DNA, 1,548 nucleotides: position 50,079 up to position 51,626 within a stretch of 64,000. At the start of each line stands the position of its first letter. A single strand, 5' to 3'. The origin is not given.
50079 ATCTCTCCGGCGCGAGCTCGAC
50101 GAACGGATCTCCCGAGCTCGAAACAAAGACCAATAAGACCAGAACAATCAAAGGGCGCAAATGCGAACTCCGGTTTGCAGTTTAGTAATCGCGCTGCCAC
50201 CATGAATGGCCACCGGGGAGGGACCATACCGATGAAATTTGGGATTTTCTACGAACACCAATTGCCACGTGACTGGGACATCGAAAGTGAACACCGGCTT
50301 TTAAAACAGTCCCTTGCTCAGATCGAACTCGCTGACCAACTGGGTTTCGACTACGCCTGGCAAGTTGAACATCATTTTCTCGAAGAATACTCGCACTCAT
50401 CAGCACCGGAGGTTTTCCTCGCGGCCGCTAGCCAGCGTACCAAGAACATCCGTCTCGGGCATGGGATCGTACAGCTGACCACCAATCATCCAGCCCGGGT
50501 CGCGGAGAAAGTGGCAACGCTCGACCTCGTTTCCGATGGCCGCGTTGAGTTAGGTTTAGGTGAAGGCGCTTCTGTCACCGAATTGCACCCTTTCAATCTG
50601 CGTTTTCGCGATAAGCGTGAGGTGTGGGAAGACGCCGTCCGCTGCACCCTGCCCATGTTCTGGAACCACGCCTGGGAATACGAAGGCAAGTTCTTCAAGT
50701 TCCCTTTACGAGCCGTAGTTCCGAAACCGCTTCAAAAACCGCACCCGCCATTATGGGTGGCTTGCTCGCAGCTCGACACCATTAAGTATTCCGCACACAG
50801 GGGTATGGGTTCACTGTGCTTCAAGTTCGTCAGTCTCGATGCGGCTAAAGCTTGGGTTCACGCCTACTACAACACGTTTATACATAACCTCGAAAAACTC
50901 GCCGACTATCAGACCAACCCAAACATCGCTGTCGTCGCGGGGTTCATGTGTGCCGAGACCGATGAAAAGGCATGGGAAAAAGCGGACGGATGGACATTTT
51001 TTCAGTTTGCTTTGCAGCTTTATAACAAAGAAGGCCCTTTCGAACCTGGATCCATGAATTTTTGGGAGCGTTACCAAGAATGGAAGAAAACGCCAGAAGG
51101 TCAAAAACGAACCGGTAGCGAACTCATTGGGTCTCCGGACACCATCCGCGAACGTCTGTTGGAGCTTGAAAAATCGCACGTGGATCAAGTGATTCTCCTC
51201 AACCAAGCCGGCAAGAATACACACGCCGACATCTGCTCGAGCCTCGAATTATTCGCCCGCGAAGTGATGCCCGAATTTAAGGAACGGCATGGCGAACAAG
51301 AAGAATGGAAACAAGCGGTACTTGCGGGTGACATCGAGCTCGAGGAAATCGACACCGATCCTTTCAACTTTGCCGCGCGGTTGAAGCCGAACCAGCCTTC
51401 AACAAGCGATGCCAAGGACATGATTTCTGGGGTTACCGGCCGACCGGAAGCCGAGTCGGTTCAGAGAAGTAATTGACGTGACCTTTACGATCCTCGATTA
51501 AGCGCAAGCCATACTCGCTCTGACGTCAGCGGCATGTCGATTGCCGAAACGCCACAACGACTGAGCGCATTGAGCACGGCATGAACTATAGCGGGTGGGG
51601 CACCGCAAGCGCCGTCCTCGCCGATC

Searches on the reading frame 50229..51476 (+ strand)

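Call 50: search_protein_families(library=ncbifam, proteins=[window:50229-51476:+], max_evalue=0.001)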
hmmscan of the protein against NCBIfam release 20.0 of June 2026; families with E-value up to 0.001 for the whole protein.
window:50229-51476:+ (415 aa): 32 families (the best 25 are shown)
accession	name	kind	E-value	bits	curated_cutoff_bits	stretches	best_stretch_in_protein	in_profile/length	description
TIGR03558.1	oxido_grp_1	subfamily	9.6e-34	117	166.95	1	24-344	18-324/325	MsnO8 family LLM class oxidoreductase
TIGR03858.1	LLM_2I7G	subfamily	1.4e-32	113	462.25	1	8-349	8-335/337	Atu2307/SP_0267 family LLM class monooxygenase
TIGR04027.1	LLM_KPN_01858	hypoth_equivalog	4.6e-29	101.4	412.9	1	26-139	20-133/326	putative FMN-dependent luciferase-like monooxygenase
TIGR03619.1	F420_Rv2161c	subfamily_domain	1.1e-27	97.2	166.9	1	34-201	6-186/247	TIGR03619 family F420-dependent LLM class oxidoreductase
TIGR03560.1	F420_Rv1855c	subfamily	2.3e-23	83.2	231.4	1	19-178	7-173/227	TIGR03560 family F420-dependent LLM class oxidoreductase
NF052254.1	luciferase_Alph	exception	4.4e-20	72.2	600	1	2-215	1-209/354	luciferase subunit alpha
TIGR04020.1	seco_metab_LLM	subfamily_domain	1.6e-18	66.9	244.45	1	21-196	17-189/341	MupA/Atu3671 family FMN-dependent luciferase-like monooxygenase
TIGR04036.1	LLM_CE1758_fam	subfamily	3.1e-18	65.7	479.1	1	2-196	1-198/355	CE1758 family FMN-dependent luciferase-like monooxygenase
NF052255.1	luciferase_Beta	exception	4.6e-18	65.3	500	1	2-216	1-212/325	luciferase subunit beta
NF002619.0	PRK02271.1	equivalog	2.7e-17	63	276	1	30-192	18-171/329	5,10-methylenetetrahydromethanopterin reductase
TIGR03555.1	F420_mer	equivalog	4.7e-17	62.4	348.7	1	31-176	17-154/325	5,10-methylenetetrahydromethanopterin reductase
TIGR03571.1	lucif_BA3436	subfamily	2.5e-16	59.8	303.9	1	19-199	24-208/304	TIGR03571 family LLM class oxidoreductase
TIGR03559.1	F420_Rv3520c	subfamily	1.9e-14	53.4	335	1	27-171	14-152/325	LLM class F420-dependent oxidoreductase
TIGR03621.1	F420_MSMEG_2516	subfamily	2.6e-14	53.1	213.15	1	30-178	18-156/295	TIGR03621 family F420-dependent LLM class oxidoreductase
TIGR03557.1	F420_G6P_family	subfamily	3.8e-13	49.3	210.4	1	26-167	13-159/316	TIGR03557 family F420-dependent LLM class oxidoreductase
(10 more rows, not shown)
